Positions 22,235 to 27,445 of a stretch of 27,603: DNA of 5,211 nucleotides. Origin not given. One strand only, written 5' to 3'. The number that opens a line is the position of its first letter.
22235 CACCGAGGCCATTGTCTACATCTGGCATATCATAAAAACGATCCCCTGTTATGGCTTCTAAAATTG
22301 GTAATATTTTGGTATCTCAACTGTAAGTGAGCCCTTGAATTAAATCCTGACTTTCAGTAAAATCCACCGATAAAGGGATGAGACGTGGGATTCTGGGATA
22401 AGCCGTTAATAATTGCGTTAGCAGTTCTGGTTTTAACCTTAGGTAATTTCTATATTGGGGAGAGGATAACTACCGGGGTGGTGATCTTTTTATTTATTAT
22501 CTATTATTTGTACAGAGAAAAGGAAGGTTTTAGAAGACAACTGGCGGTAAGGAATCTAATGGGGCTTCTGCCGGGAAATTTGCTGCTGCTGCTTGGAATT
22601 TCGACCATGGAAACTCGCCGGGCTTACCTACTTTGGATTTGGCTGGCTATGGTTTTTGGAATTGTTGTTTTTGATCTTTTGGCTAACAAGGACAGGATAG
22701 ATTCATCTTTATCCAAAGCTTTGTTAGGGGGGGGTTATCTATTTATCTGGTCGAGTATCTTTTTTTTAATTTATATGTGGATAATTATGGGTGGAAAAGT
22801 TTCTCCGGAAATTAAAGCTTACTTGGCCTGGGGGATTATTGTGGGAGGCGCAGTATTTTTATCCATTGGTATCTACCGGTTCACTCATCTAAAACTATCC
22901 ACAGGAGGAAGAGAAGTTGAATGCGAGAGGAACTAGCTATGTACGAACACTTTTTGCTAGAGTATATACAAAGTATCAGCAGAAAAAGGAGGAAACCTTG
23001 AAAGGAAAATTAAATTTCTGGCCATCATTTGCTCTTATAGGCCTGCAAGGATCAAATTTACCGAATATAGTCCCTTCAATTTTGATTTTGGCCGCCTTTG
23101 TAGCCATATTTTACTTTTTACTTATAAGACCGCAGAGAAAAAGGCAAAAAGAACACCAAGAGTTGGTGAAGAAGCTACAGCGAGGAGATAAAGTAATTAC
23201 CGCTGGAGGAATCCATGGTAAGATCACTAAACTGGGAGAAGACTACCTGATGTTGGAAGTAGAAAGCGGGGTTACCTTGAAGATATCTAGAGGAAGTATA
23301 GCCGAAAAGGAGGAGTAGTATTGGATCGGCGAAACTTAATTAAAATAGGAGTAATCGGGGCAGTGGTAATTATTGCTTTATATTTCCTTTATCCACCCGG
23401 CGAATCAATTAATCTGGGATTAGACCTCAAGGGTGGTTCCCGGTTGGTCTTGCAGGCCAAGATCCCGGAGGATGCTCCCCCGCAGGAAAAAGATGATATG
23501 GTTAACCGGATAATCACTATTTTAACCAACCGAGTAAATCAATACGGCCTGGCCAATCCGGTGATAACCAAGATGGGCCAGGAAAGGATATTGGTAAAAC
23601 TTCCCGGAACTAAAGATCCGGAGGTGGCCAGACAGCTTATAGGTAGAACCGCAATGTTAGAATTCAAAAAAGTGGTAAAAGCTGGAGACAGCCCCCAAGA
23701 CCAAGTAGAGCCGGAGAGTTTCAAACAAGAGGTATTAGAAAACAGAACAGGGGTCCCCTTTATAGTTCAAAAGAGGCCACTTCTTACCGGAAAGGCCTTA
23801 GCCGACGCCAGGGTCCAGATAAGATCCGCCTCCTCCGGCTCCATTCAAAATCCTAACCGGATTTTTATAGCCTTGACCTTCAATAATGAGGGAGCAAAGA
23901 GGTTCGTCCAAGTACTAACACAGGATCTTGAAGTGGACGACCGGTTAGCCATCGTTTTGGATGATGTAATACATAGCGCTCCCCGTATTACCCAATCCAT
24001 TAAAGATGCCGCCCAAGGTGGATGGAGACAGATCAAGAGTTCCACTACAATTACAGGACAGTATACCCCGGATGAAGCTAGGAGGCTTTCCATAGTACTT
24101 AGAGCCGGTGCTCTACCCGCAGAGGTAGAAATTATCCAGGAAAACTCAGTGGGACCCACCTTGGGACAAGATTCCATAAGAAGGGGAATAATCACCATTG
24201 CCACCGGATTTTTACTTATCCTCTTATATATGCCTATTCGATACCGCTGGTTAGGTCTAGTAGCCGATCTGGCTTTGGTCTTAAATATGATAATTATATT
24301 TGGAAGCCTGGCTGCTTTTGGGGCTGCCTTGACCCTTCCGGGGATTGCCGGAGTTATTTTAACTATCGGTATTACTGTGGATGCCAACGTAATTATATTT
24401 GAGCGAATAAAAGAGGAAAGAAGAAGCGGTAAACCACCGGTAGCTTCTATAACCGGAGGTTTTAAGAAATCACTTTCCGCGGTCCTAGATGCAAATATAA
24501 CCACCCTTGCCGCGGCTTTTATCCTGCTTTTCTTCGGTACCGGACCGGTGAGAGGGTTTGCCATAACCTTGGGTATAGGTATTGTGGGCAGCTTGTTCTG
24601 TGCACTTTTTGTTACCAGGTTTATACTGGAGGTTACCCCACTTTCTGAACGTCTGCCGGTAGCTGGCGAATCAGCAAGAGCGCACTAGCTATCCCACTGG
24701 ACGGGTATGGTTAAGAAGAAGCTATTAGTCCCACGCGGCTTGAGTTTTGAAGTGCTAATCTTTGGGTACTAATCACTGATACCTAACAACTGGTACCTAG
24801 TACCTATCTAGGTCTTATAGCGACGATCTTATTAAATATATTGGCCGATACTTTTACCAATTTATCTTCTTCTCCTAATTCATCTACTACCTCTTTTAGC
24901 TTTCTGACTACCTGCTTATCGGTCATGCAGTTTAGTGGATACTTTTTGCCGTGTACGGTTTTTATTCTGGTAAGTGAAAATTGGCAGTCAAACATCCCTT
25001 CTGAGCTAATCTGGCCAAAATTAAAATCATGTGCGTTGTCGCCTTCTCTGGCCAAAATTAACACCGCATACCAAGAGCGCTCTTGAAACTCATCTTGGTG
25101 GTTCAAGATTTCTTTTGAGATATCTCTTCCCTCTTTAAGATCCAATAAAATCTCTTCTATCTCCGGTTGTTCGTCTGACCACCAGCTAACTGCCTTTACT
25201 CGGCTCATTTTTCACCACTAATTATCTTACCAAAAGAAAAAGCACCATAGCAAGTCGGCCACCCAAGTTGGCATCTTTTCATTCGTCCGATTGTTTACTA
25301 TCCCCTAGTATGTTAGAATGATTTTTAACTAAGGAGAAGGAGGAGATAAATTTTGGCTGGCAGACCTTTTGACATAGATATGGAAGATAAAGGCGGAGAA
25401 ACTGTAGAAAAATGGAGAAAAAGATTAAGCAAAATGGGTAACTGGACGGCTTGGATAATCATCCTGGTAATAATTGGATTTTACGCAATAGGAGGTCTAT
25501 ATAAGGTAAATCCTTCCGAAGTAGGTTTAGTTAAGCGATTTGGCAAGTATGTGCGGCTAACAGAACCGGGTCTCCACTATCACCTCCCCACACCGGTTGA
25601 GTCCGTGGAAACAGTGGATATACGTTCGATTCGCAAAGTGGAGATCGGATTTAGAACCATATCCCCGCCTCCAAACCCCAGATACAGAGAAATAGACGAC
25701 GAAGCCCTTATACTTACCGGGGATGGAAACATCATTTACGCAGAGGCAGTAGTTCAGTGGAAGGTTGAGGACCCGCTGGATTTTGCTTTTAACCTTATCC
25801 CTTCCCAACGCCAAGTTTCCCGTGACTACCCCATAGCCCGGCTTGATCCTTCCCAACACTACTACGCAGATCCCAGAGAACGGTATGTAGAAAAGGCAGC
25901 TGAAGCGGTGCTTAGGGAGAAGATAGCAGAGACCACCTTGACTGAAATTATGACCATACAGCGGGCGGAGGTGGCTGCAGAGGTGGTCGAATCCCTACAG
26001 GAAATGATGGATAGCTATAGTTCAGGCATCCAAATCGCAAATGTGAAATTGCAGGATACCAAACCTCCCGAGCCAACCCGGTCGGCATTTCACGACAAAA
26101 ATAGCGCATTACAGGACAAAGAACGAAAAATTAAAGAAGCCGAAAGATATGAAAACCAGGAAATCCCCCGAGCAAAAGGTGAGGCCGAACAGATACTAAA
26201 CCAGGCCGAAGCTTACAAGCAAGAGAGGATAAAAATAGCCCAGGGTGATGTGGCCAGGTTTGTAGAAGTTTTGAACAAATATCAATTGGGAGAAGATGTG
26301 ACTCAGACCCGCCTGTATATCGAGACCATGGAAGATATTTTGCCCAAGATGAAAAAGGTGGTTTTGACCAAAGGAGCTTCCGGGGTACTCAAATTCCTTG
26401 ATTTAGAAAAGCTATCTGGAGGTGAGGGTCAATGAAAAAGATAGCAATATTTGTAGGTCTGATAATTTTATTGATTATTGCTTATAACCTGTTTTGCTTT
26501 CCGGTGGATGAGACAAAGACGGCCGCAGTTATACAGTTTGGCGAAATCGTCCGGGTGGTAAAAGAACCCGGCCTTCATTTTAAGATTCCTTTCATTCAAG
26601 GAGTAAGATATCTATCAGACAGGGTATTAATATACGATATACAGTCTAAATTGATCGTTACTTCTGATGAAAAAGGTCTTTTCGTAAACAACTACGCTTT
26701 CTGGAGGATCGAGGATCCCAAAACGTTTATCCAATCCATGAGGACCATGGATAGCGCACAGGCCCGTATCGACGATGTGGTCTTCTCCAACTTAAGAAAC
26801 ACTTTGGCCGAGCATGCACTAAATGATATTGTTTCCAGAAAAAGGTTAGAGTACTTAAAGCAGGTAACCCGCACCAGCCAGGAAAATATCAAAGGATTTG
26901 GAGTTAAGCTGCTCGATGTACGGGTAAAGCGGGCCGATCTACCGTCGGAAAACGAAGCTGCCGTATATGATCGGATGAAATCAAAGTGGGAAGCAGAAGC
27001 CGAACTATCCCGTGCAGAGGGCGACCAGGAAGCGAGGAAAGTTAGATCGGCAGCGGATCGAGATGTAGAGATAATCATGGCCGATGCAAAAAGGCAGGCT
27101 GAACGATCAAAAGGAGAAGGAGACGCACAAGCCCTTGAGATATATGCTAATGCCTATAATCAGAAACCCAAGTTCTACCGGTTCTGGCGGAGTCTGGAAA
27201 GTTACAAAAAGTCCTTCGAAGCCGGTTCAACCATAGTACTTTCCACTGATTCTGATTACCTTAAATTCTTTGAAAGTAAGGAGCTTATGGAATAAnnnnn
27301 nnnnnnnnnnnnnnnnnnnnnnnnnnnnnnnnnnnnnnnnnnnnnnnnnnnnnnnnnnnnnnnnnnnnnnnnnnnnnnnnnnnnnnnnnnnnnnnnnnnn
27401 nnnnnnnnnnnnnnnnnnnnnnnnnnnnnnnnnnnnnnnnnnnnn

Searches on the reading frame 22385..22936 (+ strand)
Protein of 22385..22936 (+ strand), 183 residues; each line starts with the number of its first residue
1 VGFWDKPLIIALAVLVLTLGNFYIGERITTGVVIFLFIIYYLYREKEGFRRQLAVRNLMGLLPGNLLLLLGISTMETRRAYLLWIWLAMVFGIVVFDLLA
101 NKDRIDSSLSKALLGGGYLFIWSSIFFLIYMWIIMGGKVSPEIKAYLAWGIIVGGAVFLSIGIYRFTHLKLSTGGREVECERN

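Call 41: search_protein_families(library=pfam, proteins=[window:22385-22936:+])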
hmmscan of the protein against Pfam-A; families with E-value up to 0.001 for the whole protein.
window:22385-22936:+ (183 aa): 1 family
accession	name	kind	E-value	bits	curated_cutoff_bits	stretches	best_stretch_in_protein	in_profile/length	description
PF09948.15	PpoB2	-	0.0006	20.2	28.7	0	107-171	34-97/188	Copper chaperone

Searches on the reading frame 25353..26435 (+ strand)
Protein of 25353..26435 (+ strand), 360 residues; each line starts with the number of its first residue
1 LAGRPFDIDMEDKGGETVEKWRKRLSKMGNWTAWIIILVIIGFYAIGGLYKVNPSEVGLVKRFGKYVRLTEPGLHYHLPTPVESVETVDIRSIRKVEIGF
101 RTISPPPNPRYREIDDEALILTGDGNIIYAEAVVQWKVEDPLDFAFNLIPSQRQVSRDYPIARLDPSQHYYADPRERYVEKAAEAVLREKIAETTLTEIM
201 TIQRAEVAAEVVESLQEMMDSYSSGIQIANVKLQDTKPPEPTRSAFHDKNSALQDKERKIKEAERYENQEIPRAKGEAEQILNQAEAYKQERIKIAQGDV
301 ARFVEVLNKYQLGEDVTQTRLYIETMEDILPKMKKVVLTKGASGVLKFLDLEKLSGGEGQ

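Call 41: search_protein_families(library=pfam, proteins=[window:25353-26435:+])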
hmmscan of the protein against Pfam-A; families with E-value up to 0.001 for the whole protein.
window:25353-26435:+ (360 aa): 1 family
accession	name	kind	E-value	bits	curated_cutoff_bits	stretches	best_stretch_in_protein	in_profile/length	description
PF01145.31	Band_7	-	4.8e-28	98.8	23.6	1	51-265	2-174/176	SPFH domain / Band 7 family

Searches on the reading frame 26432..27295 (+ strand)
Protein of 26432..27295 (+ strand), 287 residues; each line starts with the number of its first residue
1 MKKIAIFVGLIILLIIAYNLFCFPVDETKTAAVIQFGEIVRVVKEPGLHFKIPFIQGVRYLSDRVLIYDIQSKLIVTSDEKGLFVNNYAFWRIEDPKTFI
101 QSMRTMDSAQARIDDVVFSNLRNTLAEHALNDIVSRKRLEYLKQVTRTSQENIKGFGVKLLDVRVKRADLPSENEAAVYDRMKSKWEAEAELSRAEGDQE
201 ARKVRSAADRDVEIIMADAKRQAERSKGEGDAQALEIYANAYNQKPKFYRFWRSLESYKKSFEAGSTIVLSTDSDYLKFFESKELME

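Call 12: find_encoding_contigs(protein=window:26432-27295:+, flank=10000, max_places=6)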
Protein window:26432-27295:+ (287 aa): no gene with exactly this product is on record in the collection.

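Call 41: search_protein_families(library=pfam, proteins=[window:26432-27295:+])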
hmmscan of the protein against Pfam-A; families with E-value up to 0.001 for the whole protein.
window:26432-27295:+ (287 aa): 1 family
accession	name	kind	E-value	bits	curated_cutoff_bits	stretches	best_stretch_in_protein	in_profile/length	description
PF01145.31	Band_7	-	3.6e-30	105.7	23.6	1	25-198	3-175/176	SPFH domain / Band 7 family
